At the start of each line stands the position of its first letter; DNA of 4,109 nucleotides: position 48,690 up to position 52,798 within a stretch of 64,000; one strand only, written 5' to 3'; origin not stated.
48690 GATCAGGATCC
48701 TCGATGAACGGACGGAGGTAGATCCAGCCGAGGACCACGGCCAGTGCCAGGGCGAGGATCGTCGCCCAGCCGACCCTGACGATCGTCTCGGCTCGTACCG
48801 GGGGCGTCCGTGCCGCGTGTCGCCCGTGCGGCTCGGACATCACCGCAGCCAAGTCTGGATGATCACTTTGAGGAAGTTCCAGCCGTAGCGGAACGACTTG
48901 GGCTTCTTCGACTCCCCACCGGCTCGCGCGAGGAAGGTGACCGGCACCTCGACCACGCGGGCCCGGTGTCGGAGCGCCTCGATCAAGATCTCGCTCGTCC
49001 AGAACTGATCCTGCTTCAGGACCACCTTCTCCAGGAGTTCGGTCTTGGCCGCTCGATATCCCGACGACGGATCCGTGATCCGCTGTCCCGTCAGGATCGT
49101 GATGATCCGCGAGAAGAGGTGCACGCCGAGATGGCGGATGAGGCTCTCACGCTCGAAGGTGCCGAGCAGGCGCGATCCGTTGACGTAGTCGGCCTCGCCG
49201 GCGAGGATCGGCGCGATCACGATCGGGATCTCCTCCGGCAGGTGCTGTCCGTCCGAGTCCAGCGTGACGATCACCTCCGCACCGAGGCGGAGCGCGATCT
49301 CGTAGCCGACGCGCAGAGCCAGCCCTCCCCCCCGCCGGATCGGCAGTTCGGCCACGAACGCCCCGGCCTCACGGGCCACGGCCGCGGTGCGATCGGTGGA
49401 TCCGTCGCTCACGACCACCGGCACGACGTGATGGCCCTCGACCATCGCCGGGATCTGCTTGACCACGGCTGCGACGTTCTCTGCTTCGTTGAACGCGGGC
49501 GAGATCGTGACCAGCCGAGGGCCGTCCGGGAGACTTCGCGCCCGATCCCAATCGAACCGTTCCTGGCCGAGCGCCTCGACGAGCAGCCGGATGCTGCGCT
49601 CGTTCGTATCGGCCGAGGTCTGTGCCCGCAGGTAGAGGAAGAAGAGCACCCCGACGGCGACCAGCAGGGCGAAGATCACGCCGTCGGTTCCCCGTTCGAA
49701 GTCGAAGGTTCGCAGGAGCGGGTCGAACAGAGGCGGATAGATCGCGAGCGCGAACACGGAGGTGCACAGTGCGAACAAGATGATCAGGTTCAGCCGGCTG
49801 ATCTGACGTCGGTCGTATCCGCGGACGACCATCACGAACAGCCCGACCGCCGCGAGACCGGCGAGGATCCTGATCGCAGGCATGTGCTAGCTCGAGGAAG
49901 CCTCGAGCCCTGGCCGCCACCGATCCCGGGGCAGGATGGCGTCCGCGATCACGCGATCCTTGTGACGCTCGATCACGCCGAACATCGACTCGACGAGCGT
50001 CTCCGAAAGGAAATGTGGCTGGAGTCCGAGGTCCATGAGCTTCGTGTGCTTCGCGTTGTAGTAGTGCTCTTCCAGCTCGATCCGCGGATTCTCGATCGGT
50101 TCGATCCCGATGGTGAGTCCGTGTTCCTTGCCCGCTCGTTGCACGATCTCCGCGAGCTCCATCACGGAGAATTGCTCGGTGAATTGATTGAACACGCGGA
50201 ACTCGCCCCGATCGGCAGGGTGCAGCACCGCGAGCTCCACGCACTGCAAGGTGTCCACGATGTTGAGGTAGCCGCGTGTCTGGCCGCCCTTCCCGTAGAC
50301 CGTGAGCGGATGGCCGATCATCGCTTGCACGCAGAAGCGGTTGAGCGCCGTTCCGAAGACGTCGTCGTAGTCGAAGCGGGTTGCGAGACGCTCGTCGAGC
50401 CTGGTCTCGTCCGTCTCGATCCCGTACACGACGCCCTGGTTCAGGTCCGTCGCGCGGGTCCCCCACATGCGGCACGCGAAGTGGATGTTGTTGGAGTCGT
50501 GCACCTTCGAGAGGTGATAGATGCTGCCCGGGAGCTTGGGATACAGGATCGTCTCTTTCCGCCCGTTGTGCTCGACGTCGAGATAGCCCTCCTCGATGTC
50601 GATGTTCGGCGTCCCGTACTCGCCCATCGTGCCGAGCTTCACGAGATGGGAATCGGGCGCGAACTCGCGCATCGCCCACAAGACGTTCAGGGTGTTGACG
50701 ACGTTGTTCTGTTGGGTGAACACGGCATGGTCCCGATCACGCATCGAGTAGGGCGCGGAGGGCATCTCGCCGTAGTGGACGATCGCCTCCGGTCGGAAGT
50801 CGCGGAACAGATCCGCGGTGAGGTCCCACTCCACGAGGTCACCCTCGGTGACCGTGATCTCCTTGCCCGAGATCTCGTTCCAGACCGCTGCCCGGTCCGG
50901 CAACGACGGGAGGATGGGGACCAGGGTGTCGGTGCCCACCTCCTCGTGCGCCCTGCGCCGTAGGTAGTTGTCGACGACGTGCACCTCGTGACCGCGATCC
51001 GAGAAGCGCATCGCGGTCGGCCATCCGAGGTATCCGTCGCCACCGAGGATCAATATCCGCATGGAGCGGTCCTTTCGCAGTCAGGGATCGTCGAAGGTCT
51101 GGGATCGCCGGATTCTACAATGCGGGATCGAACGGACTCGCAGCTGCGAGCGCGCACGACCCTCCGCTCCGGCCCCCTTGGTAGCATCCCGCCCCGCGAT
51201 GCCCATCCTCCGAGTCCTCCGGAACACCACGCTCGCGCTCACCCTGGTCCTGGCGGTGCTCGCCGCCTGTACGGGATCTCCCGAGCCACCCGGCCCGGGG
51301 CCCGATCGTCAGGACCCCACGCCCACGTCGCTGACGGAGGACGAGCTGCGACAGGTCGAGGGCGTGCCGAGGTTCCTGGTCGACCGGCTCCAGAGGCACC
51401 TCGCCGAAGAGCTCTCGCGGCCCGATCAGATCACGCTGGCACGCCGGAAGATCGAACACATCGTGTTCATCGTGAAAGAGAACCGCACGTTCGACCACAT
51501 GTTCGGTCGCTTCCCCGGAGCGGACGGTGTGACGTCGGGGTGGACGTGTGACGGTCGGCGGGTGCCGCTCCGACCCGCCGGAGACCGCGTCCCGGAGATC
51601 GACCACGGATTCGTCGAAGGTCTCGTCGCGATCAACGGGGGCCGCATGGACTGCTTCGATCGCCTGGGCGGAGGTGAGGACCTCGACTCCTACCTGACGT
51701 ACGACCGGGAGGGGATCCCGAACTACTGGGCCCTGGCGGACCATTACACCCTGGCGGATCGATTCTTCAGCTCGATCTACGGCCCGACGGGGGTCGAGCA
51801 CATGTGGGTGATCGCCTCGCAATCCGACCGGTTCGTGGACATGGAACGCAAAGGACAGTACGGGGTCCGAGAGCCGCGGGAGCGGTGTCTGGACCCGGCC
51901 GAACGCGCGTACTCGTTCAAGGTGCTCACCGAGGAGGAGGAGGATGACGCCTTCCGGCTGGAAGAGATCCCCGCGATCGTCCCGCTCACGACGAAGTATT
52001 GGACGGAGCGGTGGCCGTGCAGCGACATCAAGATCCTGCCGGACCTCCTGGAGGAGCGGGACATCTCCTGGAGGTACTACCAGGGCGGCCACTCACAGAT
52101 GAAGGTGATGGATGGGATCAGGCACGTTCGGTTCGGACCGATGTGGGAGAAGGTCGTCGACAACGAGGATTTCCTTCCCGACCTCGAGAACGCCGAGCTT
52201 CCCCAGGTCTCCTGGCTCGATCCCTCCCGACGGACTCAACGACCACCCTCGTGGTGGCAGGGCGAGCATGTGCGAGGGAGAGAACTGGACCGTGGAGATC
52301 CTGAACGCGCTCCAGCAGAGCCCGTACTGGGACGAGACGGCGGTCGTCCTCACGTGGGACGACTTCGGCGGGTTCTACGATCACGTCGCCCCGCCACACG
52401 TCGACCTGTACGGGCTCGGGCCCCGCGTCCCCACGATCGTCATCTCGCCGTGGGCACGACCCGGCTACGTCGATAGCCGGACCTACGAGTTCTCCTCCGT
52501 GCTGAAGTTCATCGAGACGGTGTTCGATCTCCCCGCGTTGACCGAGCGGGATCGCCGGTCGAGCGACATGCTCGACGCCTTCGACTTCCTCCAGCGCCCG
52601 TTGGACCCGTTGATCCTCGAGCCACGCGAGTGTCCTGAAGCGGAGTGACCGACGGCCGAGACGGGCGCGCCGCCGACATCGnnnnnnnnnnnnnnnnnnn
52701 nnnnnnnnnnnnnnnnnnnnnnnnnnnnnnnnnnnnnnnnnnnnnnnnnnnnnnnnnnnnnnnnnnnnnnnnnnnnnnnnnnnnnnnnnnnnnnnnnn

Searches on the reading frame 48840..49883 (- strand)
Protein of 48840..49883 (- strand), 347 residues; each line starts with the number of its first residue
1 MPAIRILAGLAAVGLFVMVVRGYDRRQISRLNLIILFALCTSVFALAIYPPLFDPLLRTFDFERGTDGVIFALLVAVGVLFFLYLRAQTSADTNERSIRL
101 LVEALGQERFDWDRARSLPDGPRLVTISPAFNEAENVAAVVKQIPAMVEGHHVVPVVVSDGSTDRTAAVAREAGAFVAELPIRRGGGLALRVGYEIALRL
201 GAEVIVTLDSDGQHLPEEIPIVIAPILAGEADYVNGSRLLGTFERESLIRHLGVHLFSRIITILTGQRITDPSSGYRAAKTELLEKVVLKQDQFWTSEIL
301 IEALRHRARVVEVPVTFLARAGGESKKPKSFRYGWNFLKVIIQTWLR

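Call 43: search_protein_families(library=pfam, proteins=[window:48840-49883:-], max_evalue=0.00001)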
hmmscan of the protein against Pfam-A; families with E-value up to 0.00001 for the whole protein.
window:48840-49883:- (347 aa): 2 families
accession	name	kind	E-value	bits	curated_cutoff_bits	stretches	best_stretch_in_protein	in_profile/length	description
PF00535.33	Glycos_transf_2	-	3.4e-15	56.8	23.3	1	127-287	3-167/168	Glycosyl transferase family 2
PF10066.14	DUF2304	-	2.3e-09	37.9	25.5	1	4-105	2-100/106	Uncharacterized conserved protein (DUF2304)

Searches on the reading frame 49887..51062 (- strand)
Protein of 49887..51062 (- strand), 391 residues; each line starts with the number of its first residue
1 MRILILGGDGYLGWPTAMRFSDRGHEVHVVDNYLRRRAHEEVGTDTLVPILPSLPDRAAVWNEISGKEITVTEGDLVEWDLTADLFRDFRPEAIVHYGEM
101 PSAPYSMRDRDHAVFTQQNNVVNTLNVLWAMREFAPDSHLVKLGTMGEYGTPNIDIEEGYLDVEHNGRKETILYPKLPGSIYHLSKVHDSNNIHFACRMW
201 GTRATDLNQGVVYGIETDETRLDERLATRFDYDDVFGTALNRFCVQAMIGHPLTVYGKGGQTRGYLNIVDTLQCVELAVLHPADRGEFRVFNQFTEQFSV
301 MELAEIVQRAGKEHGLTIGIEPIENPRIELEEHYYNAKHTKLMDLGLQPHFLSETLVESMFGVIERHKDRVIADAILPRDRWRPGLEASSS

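Call 43: search_protein_families(library=pfam, proteins=[window:49887-51062:-], max_evalue=0.00001)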
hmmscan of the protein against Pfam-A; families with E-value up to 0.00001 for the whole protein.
window:49887-51062:- (391 aa): 2 families
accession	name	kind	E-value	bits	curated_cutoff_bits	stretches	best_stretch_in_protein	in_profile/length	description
PF01370.27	Epimerase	-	6.3e-20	72.1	20.9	1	3-292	1-238/240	NAD dependent epimerase/dehydratase family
PF16363.11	GDP_Man_Dehyd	-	1.1e-08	35.4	27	1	4-192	1-163/332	GDP-mannose 4,6 dehydratase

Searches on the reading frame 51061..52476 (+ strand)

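Call 43: search_protein_families(library=pfam, proteins=[window:51061-52476:+], max_evalue=0.00001)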
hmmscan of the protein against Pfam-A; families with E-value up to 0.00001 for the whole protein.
window:51061-52476:+ (471 aa): 1 family
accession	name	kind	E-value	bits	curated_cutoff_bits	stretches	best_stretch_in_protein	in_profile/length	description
PF04185.19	Phosphoesterase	-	1.6e-26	93.8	23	1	131-390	1-248/356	Phosphoesterase family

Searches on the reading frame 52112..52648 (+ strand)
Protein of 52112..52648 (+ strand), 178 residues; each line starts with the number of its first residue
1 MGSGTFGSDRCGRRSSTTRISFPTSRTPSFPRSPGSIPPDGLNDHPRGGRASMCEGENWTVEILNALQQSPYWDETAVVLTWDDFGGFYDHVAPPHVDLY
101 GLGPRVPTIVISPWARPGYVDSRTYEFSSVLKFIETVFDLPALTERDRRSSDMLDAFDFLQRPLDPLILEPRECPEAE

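Call 44: search_protein_families(library=pfam, proteins=[window:52112-52648:+], max_evalue=0.00001)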
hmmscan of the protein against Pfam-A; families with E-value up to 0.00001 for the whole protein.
window:52112-52648:+ (178 aa): 1 family
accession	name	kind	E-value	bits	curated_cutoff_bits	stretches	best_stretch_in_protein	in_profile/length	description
PF04185.19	Phosphoesterase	-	2.9e-33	115.9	23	1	42-141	250-356/356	Phosphoesterase family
